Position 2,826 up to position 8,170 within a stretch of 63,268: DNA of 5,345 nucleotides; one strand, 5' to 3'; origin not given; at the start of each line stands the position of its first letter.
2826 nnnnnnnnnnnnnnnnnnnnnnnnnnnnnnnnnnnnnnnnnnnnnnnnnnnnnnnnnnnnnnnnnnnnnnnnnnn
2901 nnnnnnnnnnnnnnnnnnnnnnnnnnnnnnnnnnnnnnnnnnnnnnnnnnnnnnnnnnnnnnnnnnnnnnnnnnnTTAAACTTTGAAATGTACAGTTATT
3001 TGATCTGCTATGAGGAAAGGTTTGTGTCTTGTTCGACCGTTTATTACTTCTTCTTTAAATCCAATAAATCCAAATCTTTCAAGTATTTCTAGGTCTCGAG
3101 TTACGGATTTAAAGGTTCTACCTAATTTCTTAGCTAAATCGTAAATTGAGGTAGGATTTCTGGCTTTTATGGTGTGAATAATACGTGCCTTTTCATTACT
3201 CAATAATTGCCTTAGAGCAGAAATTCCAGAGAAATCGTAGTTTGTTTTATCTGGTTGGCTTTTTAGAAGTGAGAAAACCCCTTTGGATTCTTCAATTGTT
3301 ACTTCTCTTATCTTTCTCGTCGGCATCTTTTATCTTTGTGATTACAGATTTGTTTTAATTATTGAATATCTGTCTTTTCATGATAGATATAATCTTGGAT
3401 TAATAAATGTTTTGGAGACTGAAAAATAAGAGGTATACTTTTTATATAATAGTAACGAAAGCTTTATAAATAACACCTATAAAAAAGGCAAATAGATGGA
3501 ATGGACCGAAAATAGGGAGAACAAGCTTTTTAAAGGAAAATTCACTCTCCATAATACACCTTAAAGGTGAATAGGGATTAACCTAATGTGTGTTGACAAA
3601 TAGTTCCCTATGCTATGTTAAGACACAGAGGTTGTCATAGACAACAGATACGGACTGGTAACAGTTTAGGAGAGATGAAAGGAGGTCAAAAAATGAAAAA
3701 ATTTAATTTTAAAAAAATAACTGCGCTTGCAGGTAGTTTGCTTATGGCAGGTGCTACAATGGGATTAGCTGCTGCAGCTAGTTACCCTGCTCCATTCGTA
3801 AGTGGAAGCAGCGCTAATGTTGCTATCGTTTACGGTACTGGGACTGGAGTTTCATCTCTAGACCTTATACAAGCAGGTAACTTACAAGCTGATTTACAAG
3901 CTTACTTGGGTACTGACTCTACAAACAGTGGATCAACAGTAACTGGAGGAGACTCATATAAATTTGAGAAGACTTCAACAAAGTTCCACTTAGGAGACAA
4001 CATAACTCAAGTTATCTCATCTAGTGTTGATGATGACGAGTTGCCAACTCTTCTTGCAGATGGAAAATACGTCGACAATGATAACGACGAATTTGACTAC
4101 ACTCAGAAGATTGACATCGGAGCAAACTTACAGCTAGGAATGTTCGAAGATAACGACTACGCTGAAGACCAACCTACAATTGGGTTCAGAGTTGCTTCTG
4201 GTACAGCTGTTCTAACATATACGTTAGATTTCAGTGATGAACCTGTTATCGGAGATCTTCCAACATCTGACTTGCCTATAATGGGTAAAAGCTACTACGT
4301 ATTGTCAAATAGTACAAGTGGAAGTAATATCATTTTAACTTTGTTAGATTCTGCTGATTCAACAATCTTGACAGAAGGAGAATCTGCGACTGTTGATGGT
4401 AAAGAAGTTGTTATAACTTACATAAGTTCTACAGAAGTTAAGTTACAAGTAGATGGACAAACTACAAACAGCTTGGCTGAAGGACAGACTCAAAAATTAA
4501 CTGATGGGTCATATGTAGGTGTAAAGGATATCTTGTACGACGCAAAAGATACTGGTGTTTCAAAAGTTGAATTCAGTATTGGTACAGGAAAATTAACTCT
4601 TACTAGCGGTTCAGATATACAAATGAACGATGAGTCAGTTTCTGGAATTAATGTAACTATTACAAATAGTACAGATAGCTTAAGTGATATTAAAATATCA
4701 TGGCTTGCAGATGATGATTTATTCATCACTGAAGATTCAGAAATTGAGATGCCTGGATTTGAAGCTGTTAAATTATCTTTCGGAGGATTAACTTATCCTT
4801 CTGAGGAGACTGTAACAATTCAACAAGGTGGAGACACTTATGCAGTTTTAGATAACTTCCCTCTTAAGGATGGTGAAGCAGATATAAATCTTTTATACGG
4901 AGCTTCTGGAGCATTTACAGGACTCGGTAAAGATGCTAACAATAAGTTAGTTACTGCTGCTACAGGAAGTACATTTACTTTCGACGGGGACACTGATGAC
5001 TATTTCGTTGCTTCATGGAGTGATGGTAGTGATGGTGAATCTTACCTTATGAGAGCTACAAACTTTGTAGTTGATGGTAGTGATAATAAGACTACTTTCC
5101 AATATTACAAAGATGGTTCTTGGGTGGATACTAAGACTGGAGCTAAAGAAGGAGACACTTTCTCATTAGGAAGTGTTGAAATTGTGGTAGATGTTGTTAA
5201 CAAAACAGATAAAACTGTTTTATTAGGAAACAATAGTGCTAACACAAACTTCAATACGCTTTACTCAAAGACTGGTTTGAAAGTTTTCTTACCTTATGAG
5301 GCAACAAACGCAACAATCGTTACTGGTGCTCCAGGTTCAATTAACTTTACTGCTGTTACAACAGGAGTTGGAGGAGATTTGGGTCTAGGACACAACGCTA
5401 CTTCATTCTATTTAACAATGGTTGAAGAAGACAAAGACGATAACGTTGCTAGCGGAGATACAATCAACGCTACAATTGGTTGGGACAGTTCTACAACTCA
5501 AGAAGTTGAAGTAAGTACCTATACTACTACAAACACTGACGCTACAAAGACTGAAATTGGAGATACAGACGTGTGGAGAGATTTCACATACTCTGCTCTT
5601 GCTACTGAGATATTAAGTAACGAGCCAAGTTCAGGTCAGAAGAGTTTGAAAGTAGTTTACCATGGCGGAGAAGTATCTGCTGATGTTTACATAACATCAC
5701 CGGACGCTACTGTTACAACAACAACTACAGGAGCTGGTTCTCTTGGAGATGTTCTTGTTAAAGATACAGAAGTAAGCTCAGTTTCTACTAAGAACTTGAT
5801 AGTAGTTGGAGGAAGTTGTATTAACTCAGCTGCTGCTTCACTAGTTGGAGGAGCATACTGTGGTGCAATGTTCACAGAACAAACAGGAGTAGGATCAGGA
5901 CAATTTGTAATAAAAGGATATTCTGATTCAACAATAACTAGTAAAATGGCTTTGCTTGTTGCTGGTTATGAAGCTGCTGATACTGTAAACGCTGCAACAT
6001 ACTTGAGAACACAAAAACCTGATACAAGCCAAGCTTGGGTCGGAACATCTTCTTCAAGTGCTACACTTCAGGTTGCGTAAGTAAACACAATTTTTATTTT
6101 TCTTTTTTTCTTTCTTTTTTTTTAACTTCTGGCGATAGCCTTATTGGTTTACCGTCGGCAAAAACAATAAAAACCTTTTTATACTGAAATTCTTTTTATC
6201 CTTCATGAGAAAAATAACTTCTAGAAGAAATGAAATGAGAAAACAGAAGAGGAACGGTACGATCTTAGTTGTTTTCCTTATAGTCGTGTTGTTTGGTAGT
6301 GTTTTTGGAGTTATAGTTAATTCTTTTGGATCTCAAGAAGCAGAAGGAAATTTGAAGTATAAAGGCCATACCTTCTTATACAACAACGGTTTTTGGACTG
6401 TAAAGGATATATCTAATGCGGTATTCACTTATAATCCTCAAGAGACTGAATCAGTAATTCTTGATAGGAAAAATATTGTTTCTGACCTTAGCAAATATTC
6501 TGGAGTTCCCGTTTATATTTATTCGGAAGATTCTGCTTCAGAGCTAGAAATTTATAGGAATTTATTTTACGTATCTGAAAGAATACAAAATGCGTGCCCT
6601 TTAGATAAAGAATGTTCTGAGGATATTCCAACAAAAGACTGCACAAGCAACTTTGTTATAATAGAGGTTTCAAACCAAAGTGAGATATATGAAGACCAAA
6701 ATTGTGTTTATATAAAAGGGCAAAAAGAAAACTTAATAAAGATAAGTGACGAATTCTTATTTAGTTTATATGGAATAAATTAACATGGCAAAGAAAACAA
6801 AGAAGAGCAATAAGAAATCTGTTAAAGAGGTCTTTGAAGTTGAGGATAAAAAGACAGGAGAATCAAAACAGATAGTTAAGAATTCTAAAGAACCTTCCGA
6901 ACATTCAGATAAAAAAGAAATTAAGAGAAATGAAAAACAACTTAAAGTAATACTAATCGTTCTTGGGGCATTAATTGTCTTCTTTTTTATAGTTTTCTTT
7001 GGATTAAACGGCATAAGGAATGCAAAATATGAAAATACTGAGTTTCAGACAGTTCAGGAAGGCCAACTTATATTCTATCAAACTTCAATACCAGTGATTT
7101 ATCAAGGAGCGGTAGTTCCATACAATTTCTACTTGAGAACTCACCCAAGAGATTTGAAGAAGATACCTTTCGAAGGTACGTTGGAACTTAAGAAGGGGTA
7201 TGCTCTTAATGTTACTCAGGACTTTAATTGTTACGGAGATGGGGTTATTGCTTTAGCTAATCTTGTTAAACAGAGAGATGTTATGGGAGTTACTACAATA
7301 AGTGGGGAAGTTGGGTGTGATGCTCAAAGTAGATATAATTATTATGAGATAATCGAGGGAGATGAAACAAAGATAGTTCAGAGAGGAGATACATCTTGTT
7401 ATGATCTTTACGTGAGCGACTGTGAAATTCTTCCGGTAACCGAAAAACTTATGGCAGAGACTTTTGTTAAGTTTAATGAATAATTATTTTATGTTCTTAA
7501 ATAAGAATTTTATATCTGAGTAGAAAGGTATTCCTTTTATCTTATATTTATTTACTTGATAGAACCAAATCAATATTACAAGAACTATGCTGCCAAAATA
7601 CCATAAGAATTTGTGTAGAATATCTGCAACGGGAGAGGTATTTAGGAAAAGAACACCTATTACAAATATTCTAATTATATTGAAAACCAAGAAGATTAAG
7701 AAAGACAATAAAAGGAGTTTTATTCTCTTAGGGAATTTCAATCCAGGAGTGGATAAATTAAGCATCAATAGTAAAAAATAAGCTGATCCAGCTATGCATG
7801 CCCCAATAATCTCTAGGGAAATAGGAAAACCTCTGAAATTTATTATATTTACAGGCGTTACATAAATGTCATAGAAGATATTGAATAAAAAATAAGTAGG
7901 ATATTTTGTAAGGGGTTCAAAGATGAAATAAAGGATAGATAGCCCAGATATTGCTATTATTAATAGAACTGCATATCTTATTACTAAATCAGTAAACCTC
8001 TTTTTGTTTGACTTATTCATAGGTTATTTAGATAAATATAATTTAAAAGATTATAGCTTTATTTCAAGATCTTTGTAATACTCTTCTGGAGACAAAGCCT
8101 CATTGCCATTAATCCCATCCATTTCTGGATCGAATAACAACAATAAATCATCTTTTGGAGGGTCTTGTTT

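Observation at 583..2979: Operon of four overlapping genes with archaeal class III (prepilin-type) signal peptides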

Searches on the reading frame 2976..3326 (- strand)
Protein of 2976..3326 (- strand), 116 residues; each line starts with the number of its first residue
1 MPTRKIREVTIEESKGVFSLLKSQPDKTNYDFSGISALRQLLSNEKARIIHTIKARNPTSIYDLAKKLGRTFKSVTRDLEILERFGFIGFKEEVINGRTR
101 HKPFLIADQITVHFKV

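Call 3: search_protein_families(library=pfam, proteins=[window:2976-3326:-], max_evalue=1)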
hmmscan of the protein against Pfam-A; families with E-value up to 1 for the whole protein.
window:2976-3326:- (116 aa): 4 families
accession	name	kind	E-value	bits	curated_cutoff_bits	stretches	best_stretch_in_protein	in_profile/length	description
PF25212.1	HVO_A0114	-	5e-16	58.7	27.6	1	29-110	7-84/84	HVO_A0114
PF01047.28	MarR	-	2.3e-05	24.6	24.6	1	42-92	1-51/59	MarR family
PF08279.18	HTH_11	-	3.3e-05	24.1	25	1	48-87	4-44/55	HTH domain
PF13730.12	HTH_36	-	0.2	11.9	25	1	58-88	26-55/55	Helix-turn-helix domain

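Call 4: search_protein_families(library=ncbifam, proteins=[window:2976-3326:-], max_evalue=1)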
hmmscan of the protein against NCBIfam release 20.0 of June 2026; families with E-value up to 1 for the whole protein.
window:2976-3326:- (116 aa): 7 families
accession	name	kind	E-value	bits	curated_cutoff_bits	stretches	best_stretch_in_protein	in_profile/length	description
NF053602.1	Phr_regulator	exception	0.00022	20.9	320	1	38-101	5-69/191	heat shock transcription regulator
TIGR01884.1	cas_HTH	subfamily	0.0012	18.2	60.2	1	37-91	135-189/202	CRISPR-associated CARF protein Csa3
NF033788.1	HTH_metalloreg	subfamily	0.005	16.6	55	1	40-88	7-55/77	metalloregulator ArsR/SmtB family transcription factor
NF053606.1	Sta1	subfamily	0.024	14.7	80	1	42-91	18-67/100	Sta1 family transcriptional regulator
NF041397.1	TranRegGlpR_Halo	equivalog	0.039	13.6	300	1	45-86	6-47/253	HTH-type transcriptional regulator GlpR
NF040939.2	trans_reg_lrs14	equivalog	0.062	13.3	90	1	42-91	19-69/103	Lrs14 family HTH-type transcriptional regulator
NF053704.1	TransRegCcpNBacil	equivalog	0.082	12.3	260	1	42-93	3-54/208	transcriptional regulator CcpN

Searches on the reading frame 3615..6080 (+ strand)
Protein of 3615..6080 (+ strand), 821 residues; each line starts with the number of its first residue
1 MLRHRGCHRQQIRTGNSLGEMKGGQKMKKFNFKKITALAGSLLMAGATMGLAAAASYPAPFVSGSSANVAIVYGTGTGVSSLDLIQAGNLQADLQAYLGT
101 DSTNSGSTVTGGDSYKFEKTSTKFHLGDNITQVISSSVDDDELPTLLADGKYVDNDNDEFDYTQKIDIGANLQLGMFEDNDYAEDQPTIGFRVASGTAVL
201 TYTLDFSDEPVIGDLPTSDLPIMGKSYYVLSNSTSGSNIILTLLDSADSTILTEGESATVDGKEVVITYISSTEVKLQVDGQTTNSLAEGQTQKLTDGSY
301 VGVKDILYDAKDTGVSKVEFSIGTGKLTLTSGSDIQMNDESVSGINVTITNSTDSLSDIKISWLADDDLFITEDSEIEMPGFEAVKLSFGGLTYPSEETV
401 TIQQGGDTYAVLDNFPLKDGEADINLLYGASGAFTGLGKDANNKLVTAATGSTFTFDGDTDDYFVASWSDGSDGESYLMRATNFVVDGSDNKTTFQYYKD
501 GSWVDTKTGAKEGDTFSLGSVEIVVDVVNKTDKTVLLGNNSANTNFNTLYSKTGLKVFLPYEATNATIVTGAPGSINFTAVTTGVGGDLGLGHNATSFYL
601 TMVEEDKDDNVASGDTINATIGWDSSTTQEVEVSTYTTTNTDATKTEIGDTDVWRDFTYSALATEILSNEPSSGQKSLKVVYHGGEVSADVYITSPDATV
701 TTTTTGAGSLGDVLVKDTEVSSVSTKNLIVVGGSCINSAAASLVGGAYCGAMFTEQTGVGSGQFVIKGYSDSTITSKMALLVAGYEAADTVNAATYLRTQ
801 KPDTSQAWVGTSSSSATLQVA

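Call 3: search_protein_families(library=pfam, proteins=[window:3615-6080:+], max_evalue=1)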
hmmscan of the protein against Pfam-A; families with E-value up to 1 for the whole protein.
window:3615-6080:+ (821 aa): 2 families
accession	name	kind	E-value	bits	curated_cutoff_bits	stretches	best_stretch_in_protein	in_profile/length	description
PF05124.17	S_layer_C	-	0.00022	21.3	23.9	1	609-797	28-173/177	S-layer like family, outer domain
PF04084.20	RecA-like_ORC2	-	0.14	11.9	25.1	1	611-658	169-207/251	Origin recognition complex subunit 2 RecA-like domain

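Call 4: search_protein_families(library=ncbifam, proteins=[window:3615-6080:+], max_evalue=1)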
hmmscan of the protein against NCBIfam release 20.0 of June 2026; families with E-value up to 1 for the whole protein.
window:3615-6080:+ (821 aa): 0 families

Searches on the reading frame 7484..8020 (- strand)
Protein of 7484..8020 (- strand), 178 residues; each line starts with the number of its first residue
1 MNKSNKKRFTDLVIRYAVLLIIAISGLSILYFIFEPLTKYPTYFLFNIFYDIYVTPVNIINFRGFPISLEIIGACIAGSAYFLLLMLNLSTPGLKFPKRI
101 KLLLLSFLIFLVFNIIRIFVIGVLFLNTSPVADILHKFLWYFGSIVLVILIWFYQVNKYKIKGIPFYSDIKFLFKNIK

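Call 7: search_protein_families(library=pfam, proteins=[window:7484-8020:-], max_evalue=0.01)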
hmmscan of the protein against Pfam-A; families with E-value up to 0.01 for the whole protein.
window:7484-8020:- (178 aa): 0 families

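Call 31: search_protein_families(library=ncbifam, proteins=[window:7484-8020:-], max_evalue=0.1)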
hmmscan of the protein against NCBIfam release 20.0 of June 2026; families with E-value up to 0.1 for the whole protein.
window:7484-8020:- (178 aa): 2 families
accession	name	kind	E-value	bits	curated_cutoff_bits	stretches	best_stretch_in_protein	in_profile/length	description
NF033505.2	paceosortase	exception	7.5e-59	198.6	80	1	10-178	2-167/167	pacearchaeosortase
TIGR04178.1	exo_archaeo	signature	4e-08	33.4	23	1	69-155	1-93/97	exosortase/archaeosortase family protein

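Call 71: list_cluster_members(proteins=[P0001, P0121, window:7484-8020:-])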
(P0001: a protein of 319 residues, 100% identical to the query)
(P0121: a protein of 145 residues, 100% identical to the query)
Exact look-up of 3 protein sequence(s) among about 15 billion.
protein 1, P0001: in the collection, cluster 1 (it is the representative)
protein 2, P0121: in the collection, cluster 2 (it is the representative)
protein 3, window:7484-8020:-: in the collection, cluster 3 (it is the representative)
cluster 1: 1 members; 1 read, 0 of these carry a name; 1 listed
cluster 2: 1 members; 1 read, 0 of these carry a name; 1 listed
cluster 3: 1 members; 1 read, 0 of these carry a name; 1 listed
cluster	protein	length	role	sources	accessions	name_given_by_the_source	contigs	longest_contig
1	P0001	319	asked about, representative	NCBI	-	-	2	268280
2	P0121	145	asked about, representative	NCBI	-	-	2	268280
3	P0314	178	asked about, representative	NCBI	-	-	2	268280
